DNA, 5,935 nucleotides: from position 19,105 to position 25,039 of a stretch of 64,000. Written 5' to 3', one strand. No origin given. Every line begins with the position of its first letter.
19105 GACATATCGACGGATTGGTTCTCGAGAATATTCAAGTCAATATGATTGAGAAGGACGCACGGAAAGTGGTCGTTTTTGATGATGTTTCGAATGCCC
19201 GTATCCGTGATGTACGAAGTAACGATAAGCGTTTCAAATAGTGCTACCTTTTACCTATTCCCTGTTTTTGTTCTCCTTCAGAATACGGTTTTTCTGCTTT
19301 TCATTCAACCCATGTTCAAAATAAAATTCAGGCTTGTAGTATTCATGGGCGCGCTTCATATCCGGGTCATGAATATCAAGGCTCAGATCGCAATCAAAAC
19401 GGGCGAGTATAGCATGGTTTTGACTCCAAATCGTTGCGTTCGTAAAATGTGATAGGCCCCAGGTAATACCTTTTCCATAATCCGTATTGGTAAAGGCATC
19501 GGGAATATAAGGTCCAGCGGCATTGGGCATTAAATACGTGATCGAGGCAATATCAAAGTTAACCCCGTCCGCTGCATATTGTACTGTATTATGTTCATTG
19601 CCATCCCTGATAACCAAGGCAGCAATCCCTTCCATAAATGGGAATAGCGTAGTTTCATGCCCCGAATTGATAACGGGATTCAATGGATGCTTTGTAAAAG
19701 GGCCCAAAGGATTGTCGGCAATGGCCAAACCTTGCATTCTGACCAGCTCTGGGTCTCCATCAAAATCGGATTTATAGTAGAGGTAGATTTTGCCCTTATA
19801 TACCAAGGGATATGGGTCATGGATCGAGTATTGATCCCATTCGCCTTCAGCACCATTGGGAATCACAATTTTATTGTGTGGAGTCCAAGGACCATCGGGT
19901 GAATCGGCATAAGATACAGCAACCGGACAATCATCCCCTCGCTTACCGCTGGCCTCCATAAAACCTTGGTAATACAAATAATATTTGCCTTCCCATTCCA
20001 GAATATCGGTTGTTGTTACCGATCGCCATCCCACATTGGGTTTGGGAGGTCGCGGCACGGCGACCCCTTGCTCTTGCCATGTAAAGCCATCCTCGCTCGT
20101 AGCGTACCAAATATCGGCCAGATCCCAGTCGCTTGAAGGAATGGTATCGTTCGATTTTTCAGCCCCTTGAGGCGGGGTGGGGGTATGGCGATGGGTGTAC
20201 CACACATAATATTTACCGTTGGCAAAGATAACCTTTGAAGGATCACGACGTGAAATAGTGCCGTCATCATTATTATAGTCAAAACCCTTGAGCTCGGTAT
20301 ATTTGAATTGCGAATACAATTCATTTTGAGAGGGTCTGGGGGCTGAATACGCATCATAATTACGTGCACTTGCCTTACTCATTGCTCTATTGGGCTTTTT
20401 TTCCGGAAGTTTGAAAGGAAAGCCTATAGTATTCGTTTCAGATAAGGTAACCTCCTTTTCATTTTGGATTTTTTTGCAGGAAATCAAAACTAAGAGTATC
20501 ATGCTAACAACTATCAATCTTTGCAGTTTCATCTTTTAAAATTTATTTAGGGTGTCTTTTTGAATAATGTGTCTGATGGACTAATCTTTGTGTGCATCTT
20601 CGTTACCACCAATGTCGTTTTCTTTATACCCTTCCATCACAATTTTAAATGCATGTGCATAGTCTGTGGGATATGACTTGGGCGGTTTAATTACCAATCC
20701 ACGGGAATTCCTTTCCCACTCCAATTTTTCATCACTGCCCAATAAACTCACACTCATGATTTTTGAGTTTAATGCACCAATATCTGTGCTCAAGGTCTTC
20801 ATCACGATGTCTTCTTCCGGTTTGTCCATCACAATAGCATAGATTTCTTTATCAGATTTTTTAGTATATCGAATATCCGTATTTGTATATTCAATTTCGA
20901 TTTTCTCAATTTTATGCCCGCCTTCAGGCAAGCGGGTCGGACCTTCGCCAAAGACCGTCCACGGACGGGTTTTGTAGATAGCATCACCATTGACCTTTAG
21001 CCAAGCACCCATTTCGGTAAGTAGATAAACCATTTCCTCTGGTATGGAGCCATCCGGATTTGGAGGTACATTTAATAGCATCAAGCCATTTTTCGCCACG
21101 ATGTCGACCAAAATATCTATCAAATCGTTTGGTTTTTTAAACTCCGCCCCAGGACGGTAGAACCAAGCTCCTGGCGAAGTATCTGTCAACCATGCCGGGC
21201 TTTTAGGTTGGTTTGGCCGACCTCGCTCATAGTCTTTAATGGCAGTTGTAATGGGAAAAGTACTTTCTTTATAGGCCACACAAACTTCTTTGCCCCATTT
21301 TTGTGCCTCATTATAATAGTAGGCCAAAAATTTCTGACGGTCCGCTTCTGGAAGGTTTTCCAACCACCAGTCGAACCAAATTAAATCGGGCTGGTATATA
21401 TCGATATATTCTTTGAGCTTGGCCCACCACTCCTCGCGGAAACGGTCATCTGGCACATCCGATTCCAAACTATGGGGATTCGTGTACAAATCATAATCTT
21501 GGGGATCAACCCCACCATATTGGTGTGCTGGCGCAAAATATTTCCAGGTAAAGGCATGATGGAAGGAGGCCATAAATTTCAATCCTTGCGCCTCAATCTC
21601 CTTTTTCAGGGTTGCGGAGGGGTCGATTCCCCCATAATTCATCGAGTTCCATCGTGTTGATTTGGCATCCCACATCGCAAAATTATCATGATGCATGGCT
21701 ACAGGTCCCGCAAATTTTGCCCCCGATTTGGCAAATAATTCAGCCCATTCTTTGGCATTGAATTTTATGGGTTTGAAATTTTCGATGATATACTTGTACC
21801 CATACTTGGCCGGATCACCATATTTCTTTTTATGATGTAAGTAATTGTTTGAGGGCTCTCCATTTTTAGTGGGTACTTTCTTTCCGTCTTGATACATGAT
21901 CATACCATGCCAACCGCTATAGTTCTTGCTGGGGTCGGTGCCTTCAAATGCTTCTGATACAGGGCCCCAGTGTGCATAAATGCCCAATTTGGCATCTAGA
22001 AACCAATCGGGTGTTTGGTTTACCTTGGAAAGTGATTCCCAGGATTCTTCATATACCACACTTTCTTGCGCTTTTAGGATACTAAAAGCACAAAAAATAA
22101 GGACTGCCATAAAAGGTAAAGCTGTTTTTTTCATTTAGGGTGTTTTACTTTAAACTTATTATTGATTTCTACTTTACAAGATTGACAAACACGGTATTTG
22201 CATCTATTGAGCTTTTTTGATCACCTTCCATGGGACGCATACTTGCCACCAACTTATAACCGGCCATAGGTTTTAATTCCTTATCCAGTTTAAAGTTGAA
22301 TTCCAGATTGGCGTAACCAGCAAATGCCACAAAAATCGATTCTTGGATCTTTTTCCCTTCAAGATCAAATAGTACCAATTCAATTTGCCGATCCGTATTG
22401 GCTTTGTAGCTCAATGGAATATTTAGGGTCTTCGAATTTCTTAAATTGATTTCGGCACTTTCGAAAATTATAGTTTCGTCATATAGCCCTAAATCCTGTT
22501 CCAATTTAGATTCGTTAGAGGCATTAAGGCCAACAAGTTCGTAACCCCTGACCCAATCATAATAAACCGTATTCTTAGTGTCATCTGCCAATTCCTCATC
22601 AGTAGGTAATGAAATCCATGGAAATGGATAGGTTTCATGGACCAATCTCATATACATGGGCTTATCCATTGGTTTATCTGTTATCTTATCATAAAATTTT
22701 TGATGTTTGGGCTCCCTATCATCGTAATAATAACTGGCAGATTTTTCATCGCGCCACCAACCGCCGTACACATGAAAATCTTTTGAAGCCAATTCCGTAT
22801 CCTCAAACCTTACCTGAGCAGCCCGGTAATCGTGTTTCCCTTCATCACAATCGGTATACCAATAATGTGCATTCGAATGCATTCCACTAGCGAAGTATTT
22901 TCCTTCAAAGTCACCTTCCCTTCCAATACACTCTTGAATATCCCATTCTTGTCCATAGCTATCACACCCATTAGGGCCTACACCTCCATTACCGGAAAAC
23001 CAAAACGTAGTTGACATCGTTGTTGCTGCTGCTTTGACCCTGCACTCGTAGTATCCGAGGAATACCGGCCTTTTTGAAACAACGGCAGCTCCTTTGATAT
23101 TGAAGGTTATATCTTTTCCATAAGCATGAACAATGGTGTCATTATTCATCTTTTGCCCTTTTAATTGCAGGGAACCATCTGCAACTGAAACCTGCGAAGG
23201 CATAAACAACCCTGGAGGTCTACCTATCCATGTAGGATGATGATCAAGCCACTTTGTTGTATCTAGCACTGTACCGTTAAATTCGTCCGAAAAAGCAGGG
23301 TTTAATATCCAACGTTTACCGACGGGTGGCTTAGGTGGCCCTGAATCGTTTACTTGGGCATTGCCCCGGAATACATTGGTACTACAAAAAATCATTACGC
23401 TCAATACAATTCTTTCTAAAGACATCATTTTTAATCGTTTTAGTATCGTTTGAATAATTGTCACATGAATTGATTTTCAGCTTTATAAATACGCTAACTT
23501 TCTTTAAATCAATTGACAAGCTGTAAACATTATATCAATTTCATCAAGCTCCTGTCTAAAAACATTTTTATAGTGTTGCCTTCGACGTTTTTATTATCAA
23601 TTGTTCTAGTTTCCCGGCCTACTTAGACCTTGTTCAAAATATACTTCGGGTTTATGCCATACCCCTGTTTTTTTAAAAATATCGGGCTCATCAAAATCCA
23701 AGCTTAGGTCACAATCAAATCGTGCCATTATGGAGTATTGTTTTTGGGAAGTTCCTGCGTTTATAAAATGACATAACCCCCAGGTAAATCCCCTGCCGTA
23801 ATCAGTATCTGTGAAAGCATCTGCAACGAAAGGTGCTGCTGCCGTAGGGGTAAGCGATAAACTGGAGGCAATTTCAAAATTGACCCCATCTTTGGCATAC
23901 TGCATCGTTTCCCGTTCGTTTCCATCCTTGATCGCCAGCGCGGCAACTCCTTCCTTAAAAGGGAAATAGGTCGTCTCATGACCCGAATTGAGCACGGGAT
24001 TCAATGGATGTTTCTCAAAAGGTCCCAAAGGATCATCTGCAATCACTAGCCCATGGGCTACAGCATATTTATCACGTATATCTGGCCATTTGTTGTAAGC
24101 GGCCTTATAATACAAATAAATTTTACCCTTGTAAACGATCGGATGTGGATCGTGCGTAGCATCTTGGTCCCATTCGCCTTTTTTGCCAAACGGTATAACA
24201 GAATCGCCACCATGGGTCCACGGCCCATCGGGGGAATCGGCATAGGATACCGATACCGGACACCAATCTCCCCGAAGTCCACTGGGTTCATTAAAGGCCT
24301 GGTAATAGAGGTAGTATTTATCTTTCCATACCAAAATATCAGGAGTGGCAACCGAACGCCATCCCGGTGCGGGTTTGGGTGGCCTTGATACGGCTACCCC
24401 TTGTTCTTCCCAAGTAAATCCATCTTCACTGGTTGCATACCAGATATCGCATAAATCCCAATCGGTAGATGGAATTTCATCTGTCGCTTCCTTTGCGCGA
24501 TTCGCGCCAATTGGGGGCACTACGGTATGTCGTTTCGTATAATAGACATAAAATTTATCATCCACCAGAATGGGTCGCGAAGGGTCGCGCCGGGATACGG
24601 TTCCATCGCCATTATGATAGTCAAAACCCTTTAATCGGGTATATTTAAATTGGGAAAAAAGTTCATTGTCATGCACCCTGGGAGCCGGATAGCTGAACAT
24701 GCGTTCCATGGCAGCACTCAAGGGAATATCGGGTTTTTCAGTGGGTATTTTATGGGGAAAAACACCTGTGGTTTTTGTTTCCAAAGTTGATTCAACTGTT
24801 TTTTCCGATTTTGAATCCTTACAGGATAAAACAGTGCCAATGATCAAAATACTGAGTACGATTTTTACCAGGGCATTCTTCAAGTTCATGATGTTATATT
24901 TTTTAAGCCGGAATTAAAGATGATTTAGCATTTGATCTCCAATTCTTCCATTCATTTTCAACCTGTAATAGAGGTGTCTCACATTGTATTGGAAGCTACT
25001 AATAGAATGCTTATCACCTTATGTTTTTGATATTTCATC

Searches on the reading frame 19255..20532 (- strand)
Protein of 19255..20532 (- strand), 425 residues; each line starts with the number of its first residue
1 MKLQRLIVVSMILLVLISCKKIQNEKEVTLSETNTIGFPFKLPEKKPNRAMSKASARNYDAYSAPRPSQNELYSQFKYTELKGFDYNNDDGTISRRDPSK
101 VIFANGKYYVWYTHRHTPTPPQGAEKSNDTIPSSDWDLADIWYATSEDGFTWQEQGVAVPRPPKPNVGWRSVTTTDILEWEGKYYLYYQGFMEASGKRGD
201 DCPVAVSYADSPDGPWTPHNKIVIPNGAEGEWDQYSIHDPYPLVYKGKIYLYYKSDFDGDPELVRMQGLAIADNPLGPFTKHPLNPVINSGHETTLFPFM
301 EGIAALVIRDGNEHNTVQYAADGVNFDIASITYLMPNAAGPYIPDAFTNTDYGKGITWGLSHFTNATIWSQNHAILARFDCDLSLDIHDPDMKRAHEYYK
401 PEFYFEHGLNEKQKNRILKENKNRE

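Call 16: search_protein_families(library=pfam, proteins=[window:19255-20532:-], max_evalue=0.001)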
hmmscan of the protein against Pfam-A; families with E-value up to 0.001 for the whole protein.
window:19255-20532:- (425 aa): 3 families
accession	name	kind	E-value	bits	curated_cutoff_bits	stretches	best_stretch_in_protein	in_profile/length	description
PF04616.20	Glyco_hydro_43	-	3.9e-09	36.7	32.2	1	139-255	33-140/288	Glycosyl hydrolases family 43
PF24793.1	GINT1_N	-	1.8e-05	24.4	27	1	173-252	161-235/304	Glucosamine inositolphosphorylceramide transferase 1, N-terminal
PF00251.26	Glyco_hydro_32N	-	0.00089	19.3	22.1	0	97-249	11-144/307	Glycosyl hydrolases family 32 N-terminal domain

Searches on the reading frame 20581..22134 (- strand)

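Call 16: search_protein_families(library=pfam, proteins=[window:20581-22134:-], max_evalue=0.001)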
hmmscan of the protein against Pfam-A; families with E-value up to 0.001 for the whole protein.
window:20581-22134:- (517 aa): 2 families
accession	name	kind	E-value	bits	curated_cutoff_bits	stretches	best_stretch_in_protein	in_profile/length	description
PF01120.23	Alpha_L_fucos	-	1.2e-87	295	25.2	1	21-384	7-345/345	Alpha-L-fucosidase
PF16757.11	Fucosidase_C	-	1.4e-10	42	25.6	1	417-498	5-87/88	Alpha-L-fucosidase C-terminal domain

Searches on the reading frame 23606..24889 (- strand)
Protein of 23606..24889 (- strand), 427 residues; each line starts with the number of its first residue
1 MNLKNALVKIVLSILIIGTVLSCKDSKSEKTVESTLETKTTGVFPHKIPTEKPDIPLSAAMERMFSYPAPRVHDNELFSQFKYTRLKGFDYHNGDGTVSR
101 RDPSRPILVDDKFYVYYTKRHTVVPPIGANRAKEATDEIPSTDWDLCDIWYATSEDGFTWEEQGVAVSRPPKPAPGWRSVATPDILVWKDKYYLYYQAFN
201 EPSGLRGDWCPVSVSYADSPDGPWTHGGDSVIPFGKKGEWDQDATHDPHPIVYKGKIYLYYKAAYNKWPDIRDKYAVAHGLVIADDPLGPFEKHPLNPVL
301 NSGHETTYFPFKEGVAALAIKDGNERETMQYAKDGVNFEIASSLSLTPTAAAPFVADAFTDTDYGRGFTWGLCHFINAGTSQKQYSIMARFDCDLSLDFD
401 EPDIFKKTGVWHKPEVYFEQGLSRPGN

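Call 16: search_protein_families(library=pfam, proteins=[window:23606-24889:-], max_evalue=0.001)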
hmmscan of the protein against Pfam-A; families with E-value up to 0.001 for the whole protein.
window:23606-24889:- (427 aa): 1 family
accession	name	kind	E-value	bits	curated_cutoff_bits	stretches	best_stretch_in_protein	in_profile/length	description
PF04616.20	Glyco_hydro_43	-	5.7e-08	32.9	32.2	1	152-264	38-141/288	Glycosyl hydrolases family 43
